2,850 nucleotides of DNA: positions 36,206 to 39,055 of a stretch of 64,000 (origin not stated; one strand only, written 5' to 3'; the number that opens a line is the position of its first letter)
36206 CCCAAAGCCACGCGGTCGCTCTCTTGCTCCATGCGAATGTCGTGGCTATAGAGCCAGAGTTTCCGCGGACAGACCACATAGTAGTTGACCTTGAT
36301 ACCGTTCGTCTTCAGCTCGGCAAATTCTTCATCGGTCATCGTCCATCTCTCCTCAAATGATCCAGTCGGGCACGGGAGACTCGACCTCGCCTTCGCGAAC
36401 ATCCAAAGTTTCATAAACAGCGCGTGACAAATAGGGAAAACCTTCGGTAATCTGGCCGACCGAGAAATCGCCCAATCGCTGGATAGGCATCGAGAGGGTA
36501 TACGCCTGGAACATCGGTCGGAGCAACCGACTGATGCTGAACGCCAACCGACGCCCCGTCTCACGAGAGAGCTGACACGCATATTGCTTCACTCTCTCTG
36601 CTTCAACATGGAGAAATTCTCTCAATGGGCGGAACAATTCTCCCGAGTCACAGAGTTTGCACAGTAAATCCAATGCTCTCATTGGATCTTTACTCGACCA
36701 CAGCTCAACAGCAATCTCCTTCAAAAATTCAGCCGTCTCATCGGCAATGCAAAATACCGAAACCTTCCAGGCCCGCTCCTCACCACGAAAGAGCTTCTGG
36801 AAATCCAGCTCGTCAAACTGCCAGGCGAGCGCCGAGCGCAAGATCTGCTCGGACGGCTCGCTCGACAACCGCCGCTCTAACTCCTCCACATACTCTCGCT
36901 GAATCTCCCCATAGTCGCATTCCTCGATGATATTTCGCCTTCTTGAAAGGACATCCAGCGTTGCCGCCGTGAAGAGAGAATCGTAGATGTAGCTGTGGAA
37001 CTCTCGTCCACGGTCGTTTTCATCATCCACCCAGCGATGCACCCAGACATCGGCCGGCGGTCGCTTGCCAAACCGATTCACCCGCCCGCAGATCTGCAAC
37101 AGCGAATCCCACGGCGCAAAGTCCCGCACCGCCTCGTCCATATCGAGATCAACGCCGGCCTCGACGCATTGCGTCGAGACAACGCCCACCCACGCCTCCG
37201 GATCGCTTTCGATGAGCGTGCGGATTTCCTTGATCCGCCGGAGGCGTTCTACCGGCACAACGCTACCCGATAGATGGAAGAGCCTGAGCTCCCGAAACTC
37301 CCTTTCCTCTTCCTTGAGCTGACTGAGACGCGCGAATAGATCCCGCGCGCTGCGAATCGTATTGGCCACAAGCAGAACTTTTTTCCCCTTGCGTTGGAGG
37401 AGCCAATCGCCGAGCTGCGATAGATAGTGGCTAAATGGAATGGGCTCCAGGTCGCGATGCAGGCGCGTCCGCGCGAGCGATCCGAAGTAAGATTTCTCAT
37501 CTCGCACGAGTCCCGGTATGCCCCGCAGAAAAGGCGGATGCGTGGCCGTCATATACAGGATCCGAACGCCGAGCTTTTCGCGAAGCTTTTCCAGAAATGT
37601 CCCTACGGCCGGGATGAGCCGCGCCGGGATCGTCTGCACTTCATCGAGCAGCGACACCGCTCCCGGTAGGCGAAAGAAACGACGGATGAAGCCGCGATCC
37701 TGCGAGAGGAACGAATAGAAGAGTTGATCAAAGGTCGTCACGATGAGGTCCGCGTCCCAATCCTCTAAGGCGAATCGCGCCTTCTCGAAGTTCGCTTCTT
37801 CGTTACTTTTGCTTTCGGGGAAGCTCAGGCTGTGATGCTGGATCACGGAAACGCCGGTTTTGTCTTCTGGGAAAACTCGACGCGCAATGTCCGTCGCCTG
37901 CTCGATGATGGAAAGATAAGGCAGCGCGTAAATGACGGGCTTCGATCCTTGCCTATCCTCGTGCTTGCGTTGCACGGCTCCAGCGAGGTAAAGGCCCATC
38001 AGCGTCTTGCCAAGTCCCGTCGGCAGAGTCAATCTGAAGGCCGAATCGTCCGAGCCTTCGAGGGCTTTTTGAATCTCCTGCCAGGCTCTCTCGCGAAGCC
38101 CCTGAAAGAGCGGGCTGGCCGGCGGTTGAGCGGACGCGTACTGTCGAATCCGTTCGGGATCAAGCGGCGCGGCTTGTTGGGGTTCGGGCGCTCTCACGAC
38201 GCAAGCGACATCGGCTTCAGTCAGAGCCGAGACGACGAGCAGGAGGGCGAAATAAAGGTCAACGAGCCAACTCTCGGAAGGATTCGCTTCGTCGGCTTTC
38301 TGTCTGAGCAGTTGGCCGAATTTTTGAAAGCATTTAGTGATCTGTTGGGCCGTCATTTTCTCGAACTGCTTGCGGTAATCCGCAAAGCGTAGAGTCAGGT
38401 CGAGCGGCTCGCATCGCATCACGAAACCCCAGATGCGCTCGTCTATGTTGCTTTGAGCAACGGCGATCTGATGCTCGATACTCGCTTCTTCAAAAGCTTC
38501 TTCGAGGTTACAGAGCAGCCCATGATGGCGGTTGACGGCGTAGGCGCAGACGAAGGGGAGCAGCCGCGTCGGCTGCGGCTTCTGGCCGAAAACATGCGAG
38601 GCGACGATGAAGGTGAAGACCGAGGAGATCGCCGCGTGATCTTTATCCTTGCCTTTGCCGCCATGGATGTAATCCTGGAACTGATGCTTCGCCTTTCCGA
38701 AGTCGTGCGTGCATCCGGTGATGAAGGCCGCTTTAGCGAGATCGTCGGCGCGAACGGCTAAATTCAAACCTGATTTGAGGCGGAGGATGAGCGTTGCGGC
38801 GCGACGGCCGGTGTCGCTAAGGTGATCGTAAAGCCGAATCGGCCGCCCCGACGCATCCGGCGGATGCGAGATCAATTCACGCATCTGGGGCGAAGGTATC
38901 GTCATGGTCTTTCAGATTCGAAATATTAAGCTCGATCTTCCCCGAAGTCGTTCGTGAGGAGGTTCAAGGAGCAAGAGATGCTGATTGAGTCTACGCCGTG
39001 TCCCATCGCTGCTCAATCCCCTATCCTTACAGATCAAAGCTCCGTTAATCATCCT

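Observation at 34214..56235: Type III-D effector cassette nested inside a type I-B operon, sharing one adaptation module and one array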

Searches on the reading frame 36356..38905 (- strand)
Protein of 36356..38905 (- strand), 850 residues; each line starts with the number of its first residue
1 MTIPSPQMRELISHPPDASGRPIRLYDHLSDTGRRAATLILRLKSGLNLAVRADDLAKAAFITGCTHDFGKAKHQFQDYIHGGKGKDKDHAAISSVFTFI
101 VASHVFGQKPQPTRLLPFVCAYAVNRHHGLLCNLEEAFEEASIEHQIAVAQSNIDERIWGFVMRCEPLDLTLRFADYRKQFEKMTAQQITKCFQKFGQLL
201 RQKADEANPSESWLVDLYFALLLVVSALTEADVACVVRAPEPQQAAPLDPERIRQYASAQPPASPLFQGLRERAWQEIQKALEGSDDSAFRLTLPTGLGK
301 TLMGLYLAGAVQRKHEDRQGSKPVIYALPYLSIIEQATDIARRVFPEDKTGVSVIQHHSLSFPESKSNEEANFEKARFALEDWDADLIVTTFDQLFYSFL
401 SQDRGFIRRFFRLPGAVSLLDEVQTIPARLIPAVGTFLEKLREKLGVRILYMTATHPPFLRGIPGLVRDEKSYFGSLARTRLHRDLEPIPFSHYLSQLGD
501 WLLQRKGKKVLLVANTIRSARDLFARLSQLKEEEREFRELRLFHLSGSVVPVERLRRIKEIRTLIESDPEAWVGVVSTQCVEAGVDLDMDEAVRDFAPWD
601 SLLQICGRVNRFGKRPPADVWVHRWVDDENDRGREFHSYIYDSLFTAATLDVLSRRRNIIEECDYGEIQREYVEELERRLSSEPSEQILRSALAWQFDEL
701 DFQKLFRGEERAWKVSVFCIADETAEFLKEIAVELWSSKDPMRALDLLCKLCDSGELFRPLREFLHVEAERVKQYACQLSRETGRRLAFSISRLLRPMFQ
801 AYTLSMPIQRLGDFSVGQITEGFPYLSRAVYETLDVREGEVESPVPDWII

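Call 5: search_protein_families(library=padloc, proteins=[window:36356-38905:-], max_evalue=0.01)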
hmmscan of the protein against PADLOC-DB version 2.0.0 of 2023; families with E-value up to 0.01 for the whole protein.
window:36356-38905:- (850 aa): 30 families (the best 25 are shown)
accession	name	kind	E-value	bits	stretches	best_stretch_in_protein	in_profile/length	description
PDLC01759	Cas3b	-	1.9e-137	457.9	1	10-739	2-647/711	-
PDLC02082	Cas3b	-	1.5e-123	411.8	1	25-735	11-667/734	-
PDLC01765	Cas3c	-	1.4e-87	293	1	20-681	20-513/612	-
PDLC01763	Cas3b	-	3.1e-76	255.6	1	24-729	18-669/762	-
PDLC01766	Cas3c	-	2.4e-64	216.1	1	10-628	326-859/1009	-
PDLC01761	Cas3b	-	6.4e-52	175.2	1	22-674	11-591/705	-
PDLC01764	Cas3b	-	2.7e-44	150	1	278-665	280-658/844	-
PDLC01758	Cas3b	-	1.1e-42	144.5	2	265-628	271-625/797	-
PDLC01710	Cas3a1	-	1.4e-40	137.5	2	505-623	444-558/745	Cas3_1_CAS-I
PDLC01762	Cas3b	-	9.6e-37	124.9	1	51-656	39-569/692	-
PDLC01757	Cas3b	-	3.4e-36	123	1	65-667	45-543/676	-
PDLC01252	Cas3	-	1.5e-34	117.9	1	294-650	6-318/324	CAS-I; effector_G3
PDLC01770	Cas3g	-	5.5e-34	115.7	2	279-635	19-358/733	-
PDLC01767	Cas3e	-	8.3e-34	115.1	1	24-677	32-567/680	-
PDLC00938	Cas3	-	1.2e-32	111.6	1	295-648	7-350/358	CRISPR-associated helicase Cas3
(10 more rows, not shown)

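Call 29: find_homologous_proteins(query=window:36356-38884:-, max_evalue=1e-20)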
Query window:36356-38884:- (843 aa): 207 proteins with E <= 1e-20 among 8000 candidates; the best 120 are listed.
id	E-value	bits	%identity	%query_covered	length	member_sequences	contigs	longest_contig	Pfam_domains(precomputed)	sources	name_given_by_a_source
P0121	0.0e+0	1630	85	100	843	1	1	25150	PF00270.36,PF18019.8,PF00271.38,PF22590.3,PF04851.22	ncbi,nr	ncbi:Putative CRISPR-associated nuclease/helicase Cas3 [bacterium HR08]|nr:Putative CRISPR-associate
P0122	0.0e+0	1513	80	100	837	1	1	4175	PF00270.36,PF18019.8,PF22590.3,PF04851.22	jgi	-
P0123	0.0e+0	1460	77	100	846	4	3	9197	PF00270.36,PF18019.8,PF00271.38,PF22590.3,PF04851.22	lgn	-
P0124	0.0e+0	1415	75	100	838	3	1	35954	PF00270.36,PF18019.8,PF00271.38,PF22590.3,PF04851.22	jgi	-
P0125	0.0e+0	1398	72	100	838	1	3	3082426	PF00270.36,PF18019.8,PF00271.38,PF22590.3,PF04851.22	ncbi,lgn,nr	ncbi:MAG: CRISPR-associated helicase Cas3' [Blastocatellia bacterium]|nr:CRISPR-associated helicase 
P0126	0.0e+0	1386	73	100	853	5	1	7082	PF00270.36,PF18019.8,PF22590.3,PF04851.22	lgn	-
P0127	0.0e+0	1359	72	98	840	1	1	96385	PF00270.36,PF00271.38,PF22590.3,PF04851.22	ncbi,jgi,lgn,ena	-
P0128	0.0e+0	1358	71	100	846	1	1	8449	PF00270.36,PF00271.38,PF22590.3,PF04851.22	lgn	-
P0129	0.0e+0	1354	100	71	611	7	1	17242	PF00270.36,PF22590.3,PF04851.22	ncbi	-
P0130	0.0e+0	1350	72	100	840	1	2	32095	PF00270.36,PF00271.38,PF22590.3,PF04851.22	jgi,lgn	jgi:CRISPR-associated endonuclease/helicase Cas3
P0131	0.0e+0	1347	72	100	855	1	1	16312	PF00270.36,PF00271.38,PF22590.3,PF04851.22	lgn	-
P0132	0.0e+0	1322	70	100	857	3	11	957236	PF00270.36,PF18019.8,PF00271.38,PF22590.3,PF04851.22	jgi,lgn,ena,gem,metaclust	metaclust:\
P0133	0.0e+0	1288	68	100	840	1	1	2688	PF00270.36,PF22590.3,PF04851.22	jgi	jgi:CRISPR-associated endonuclease/helicase Cas3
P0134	0.0e+0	1281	68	100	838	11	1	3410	PF00270.36,PF00271.38,PF22590.3,PF04851.22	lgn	-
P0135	0.0e+0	1255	68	98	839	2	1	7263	PF00270.36,PF22590.3,PF04851.22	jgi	-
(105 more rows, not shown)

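Call 31: find_related_loci(query=A2, collection=metagenome_contigs, flank=10000)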
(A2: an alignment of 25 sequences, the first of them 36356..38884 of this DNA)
Query A2 (843 aa) in metagenome_contigs; peptide patterns used: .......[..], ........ (x = any residue, [..] = any of these).
600 stretches matched a pattern (row limit reached: there are more); 238 encode a relative of the query (tblastn E <= 1e-3); the best 80 are kept; 80 distinct loci.
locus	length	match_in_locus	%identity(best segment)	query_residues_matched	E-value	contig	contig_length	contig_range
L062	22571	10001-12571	70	1-843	0e+0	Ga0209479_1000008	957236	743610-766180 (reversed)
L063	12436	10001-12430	66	4-828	0e+0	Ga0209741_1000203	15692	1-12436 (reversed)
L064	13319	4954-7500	64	4-843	0e+0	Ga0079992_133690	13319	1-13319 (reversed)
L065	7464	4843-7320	61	1-843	0e+0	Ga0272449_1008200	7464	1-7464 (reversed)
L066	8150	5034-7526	49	1-826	0e+0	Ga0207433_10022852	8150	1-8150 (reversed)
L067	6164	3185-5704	48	1-838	0e+0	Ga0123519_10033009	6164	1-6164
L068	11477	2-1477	75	351-843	0e+0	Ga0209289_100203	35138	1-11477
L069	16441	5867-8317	45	1-827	0e+0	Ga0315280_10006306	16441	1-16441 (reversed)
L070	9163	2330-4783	44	1-827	0e+0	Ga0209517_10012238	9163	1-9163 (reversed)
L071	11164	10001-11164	74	1-392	0e+0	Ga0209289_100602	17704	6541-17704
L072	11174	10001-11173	46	1-397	5e-98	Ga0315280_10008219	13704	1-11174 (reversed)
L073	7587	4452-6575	30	4-719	9e-79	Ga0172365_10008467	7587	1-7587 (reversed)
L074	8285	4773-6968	28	3-727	4e-71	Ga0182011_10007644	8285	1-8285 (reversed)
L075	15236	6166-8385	29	12-755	3e-65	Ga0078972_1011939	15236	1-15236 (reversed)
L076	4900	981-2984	30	60-738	5e-61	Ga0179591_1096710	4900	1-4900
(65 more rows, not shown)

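Call 34: search_protein_families(library=padloc, proteins=[L062:340-1572:+, L062:1583-3232:+, L062:3248-3922:+, L062:3883-5538:+, L062:5538-6992:+, L062:6887-7585:+, L062:7585-9996:+, L062:12588-13079:+, L062:13009-14280:+, L062:14297-15199:+], max_evalue=0.001)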
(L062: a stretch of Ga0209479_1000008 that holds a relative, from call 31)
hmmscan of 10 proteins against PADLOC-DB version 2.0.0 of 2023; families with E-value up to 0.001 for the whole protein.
L062:340-1572:+ (411 aa): 27 families (the best 25 are shown)
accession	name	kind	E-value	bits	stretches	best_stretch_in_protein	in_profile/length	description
PDLC01883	CARF4--CARF_PDDEXK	-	1.1e-118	394.8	1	1-406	1-389/390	-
PDLC01512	Csx1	-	2.6e-108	360.6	1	8-405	2-381/382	CAS-III; associated_signaling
PDLC01885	CARF4--CARF_PDDEXK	-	3.5e-58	195.8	1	8-401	2-403/405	-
PDLC01037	Csx1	-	1.5e-51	173.9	1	9-404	2-318/320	ARF+Nuclease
PDLC01903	CARF4--CARF_PDDEXK_TM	-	3.9e-41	139.7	1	8-393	5-373/380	-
PDLC01892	CARF4--CARF_PDDEXK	-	3.4e-39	133.3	1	12-362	4-353/410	-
PDLC01968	CARF_PDDEXK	-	4.4e-24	83.3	1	89-407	83-358/361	-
PDLC01880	CARF4--CARF_PDDEXK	-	4.9e-22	76.7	1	13-405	5-363/364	-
PDLC01887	CARF4--CARF_PDDEXK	-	4.9e-13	47.2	1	11-117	3-104/285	-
PDLC01619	Csx1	-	6.8e-13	46.5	2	274-406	220-329/330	CAS-III; associated_signaling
PDLC01901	CARF4--CARF_PDDEXK_CARF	-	1.3e-11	41.9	1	16-173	1-145/691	-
PDLC01898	CARF4--CARF_PDDEXK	-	2e-10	38.4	1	12-169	3-155/296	-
PDLC01882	CARF4--CARF_PDDEXK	-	2.8e-09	34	1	267-366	425-533/569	-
PDLC01069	Can1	-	8.9e-08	29.4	1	12-112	6-96/556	CARF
PDLC01897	CARF4--CARF_PDDEXK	-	9.2e-08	29.8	1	48-118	48-120/369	-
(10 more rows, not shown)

L062:1583-3232:+ (550 aa): 13 families
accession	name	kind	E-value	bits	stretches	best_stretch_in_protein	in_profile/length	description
PDLC02057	Cas10d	-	1.5e-142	474.1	1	2-549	3-459/462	-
PDLC00919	Cas10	-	8.2e-115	382.2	1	1-454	3-413/414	Cas10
PDLC01529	Cas10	-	3.6e-111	370.1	1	1-454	1-369/370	CAS-III; effector_LS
PDLC02058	Cas10d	-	1.6e-46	157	1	11-445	12-335/441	-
PDLC02060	Cas10h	-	1.3e-26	91.2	1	4-357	3-350/576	-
PDLC01415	Cas10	-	4.5e-15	53.1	1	233-413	242-410/593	CAS-III; effector_LS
PDLC01292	Cas10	-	1e-11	43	1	229-406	261-383/387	CAS-III; effector_LS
PDLC01444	Cas10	-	2.9e-11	40.9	1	223-409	373-506/605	CAS-III; effector_LS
PDLC01422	Cas10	-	6.6e-10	36.6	1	106-406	230-400/519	CAS-III; effector_LS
PDLC01293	Cas10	-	2e-08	31.6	1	219-403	443-577/577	CAS-III; effector_LS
PDLC00916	Cas10a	-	1.6e-06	25.3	1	220-403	512-650/650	"CRISPR-associated protein Cas10/Csm1, subtype III-A/MTUBE"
PDLC00917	Cas10b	-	3e-05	21.2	0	231-403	358-510/510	"CRISPR-associated protein Cas10/Cmr2, subtype III-B"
PDLC02054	Cas10b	-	0.00062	16.7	0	333-407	330-401/537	-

L062:3248-3922:+ (225 aa): 14 families
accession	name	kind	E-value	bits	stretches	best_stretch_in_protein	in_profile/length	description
PDLC02113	Cas7_IIId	-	1.7e-78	260.8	1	4-219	3-204/207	-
PDLC01585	Csm3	-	1.2e-62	209.1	1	5-214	6-203/206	"CAS-III-A,CAS-III-D; effector_G7"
PDLC02089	Cas5_IIId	-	2.8e-24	83.7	1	5-200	6-198/679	-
PDLC02091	Cas5_IIId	-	4.6e-24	82.9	1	5-210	3-200/709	-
PDLC02110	Cas7_IIId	-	9.1e-19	66.3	1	2-198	2-165/171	-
PDLC01339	Csm3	-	8.4e-08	31.4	1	20-184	10-152/163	"CAS-III-A,CAS-III-D; effector_G7"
PDLC02118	Cas7_IIIh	-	2e-07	29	1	6-207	11-203/245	-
PDLC00981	Cmr4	-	2.6e-07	28.9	1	13-57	11-55/283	CRISPR type III-B/RAMP module RAMP protein Cmr4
PDLC01441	Cmr4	-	2.8e-07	28.5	0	14-91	14-80/245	"CAS-III-B,CAS-III-C; effector_G7"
PDLC01295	Cmr4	-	8.3e-06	24.2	1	11-58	9-49/256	"CAS-III-B,CAS-III-C; effector_G7"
PDLC00982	Cmr4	-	8.1e-05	20.5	0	15-58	13-56/281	Cmr4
PDLC01016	Csm3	-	0.00014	20.4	1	22-197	16-188/189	Csm3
PDLC02107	Cas7_IIId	-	0.00019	18.5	1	21-210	25-191/426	-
PDLC01015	Csm3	-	0.00038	19.7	1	18-195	10-176/178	Csm3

L062:3883-5538:+ (552 aa): 14 families
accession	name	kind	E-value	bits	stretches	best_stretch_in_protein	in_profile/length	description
PDLC02090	Cas5_IIId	-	7.9e-158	524.8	1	14-547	1-498/499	-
PDLC01420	Cas5_IIId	-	2.8e-66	222.5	1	17-369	1-333/343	CAS-III-D; effector_G5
PDLC01313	Cas5_IIId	-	6.2e-60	201.9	1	17-376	1-338/338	CAS-III-D; effector_G5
PDLC02091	Cas5_IIId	-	6.7e-54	181.5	1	14-447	214-628/709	-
PDLC01024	Cas5_IIId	-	1.2e-53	180.8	1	14-377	1-398/402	"CRISPR-associated RAMP protein, Csx10 family"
PDLC02089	Cas5_IIId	-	2.2e-48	163.4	1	15-449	219-624/679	-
PDLC01025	Cas5_IIId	-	4.9e-40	135.6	2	18-239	2-232/390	Csx10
PDLC02088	Cas5_IIId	-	1.5e-14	52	1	187-419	145-353/439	-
PDLC02156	Cas5_IIIh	-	2.5e-08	31.1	1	266-501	240-448/577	-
PDLC01361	Cmr3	-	2.3e-05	22.6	1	222-367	188-306/308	"CAS-III-B,CAS-III-C; effector_G5"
PDLC01016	Csm3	-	3.7e-05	22.2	1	23-235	5-187/189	Csm3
PDLC01442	Csm3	-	3.9e-05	21.6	0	150-248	95-190/208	"CAS-III-A,CAS-III-D; effector_G7"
PDLC01727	typeIV_Cas5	-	0.00017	19.5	0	351-394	143-185/222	Csf3_0_IV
PDLC01116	Cas5_IIId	-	0.00066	17.2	0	183-264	152-230/308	Csx10gr5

L062:5538-6992:+ (485 aa): 24 families
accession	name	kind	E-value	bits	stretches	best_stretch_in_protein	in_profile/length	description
PDLC02111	Cas7_IIId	-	1.4e-133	443.9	1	11-481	3-416/417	-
PDLC02112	Cas7_IIId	-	1.3e-73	246.2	1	11-437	3-406/434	-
PDLC02115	Cas7_IIId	-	1.6e-55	187.1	2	16-315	2-277/486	-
PDLC02107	Cas7_IIId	-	5.8e-36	122.3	2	316-436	296-418/426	-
PDLC01442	Csm3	-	2.4e-27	94.2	2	13-207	3-188/208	"CAS-III-A,CAS-III-D; effector_G7"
PDLC01296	Csm3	-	3.4e-26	90.5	2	17-200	3-187/192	"CAS-III-A,CAS-III-D; effector_G7"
PDLC01016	Csm3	-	1.4e-21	75.8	2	26-198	5-189/189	Csm3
PDLC01339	Csm3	-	4.9e-20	71.2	2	289-431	17-163/163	"CAS-III-A,CAS-III-D; effector_G7"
PDLC01017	Csm3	-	1.2e-19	69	2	13-211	4-227/257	Csm3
PDLC01220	gRAMP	-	5.4e-18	62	1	15-434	382-791/1494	CAS-III-E; effector_UNK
PDLC01015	Csm3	-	5.7e-18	64.6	2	291-431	26-178/178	Csm3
PDLC01613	Csm3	-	7.1e-14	51.1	2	27-197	5-176/177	"CAS-III-A,CAS-III-D; effector_G7"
PDLC01724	typeIV_Cas7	-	1.3e-12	46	0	394-441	234-280/329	Csf2_0_IV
PDLC01297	Csm3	-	6.2e-12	43.8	1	17-203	2-189/198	"CAS-III-A,CAS-III-D; effector_G7"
PDLC01441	Cmr4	-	2.4e-11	41.9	1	27-75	10-56/245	"CAS-III-B,CAS-III-C; effector_G7"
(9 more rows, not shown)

L062:6887-7585:+ (233 aa): 2 families
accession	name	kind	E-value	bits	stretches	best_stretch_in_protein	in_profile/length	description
PDLC01430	Csx19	-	1.9e-38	129.8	1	63-231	20-165/167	CAS-III-D; effector_UNK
PDLC01034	Csx19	-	3.3e-28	96.8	1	60-231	12-144/148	core gene (cas11)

L062:7585-9996:+ (804 aa): 18 families
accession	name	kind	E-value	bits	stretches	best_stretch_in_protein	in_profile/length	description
PDLC02114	Cas7_IIId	-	1.2e-190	633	1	12-680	2-543/546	-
PDLC01013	Csm3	-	5.6e-137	456.4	1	16-637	8-586/650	Csm3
PDLC01407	Csm3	-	8.1e-124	412.7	1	22-650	3-485/519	"CAS-III-A,CAS-III-D; effector_G7"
PDLC02108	Cas7_IIId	-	4e-67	225.6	1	25-568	3-442/540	-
PDLC02116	Cas7_IIId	-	6.6e-63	211.5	2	232-676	226-578/617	-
PDLC02109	Cas7_IIId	-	2.3e-56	190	1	27-561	9-444/544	-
PDLC01220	gRAMP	-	2.7e-21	72.9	2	465-560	1319-1409/1494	CAS-III-E; effector_UNK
PDLC01016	Csm3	-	1.2e-15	56.4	1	111-558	27-189/189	Csm3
PDLC01724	typeIV_Cas7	-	3.6e-12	44.6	1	396-566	118-281/329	Csf2_0_IV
PDLC01442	Csm3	-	1.7e-11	42.4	2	400-563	93-184/208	"CAS-III-A,CAS-III-D; effector_G7"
PDLC01296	Csm3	-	5e-10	37.7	1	479-560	110-187/192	"CAS-III-A,CAS-III-D; effector_G7"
PDLC01613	Csm3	-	1.4e-09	37.1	1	65-558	1-177/177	"CAS-III-A,CAS-III-D; effector_G7"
PDLC01017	Csm3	-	3.4e-07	28.3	1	114-137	47-70/257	Csm3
PDLC02118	Cas7_IIIh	-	3.7e-07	28.1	1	62-574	10-197/245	-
PDLC01297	Csm3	-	3.4e-05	21.8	0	113-139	40-66/198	"CAS-III-A,CAS-III-D; effector_G7"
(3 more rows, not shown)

L062:12588-13079:+ (164 aa): 5 families
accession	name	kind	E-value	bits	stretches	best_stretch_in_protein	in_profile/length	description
PDLC00947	Cas5b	-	2.7e-07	28.5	1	14-96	80-169/217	"CRISPR-associated protein Cas5, subtype I-B/TNEAP"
PDLC01271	Cas5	-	1.3e-06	26.6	1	17-74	75-132/170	CAS-I-B; effector_G5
PDLC01197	Cas5b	-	1.4e-06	26.2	1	18-94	88-160/215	CAS-I-B; effector_G5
PDLC01306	Cas5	-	5e-06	24.8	1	15-86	81-152/174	CAS-I; effector_G5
PDLC01579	Cas5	-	4.2e-05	21.4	1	38-76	86-124/204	CAS-I-B; effector_G5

L062:13009-14280:+ (424 aa): 5 families
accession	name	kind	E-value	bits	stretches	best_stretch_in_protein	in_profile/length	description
PDLC01016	Csm3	-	6.5e-15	54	1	35-175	1-181/189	Csm3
PDLC01270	Cmr1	-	4e-12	44.9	1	34-172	3-125/139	"CAS-III-B,CAS-III-C; effector_G7"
PDLC01564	Cmr1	-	1.7e-08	32.7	1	36-78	9-51/294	"CAS-III-B,CAS-III-C; effector_G7"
PDLC00977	Cmr1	-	2.3e-07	28.6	1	36-72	9-45/348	Cmr1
PDLC01613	Csm3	-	1.5e-06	27.2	1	36-133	1-108/177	"CAS-III-A,CAS-III-D; effector_G7"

L062:14297-15199:+ (301 aa): 19 families
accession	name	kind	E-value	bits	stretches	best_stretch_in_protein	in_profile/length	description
PDLC00988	Cmr6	-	1.1e-72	242.9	1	71-278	2-237/252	Cmr6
PDLC01535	Cmr6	-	1.3e-67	225.4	1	73-266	4-185/185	"CAS-III-B,CAS-III-C; effector_G7"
PDLC01015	Csm3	-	4.9e-15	55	1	89-262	3-178/178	Csm3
PDLC01339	Csm3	-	1.9e-12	46.5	1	108-262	12-163/163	"CAS-III-A,CAS-III-D; effector_G7"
PDLC01016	Csm3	-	5.3e-10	38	1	85-262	3-186/189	Csm3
PDLC01452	Cmr6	-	1.6e-09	36.3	1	100-267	85-227/228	"CAS-III-B,CAS-III-C; effector_G7"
PDLC01274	Cmr6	-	1.2e-08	33.3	1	100-263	45-186/188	"CAS-III-B,CAS-III-C; effector_G7"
PDLC01442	Csm3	-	6.4e-08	30.7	1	99-274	29-188/208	"CAS-III-A,CAS-III-D; effector_G7"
PDLC00987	Cmr6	-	8.8e-07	27.1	1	100-263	50-211/213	Cmr6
PDLC01613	Csm3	-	4.2e-06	25.8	1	85-198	2-88/177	"CAS-III-A,CAS-III-D; effector_G7"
PDLC00989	Cmr6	-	2.4e-05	22.3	1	100-268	96-263/264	Cmr6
PDLC02111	Cas7_IIId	-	2.4e-05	21.4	1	81-272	12-181/417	-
PDLC01017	Csm3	-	6e-05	20.9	1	101-164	34-99/257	Csm3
PDLC01297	Csm3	-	7.8e-05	20.7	1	102-175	29-92/198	"CAS-III-A,CAS-III-D; effector_G7"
PDLC01295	Cmr4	-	0.00013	20.3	1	99-176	19-77/256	"CAS-III-B,CAS-III-C; effector_G7"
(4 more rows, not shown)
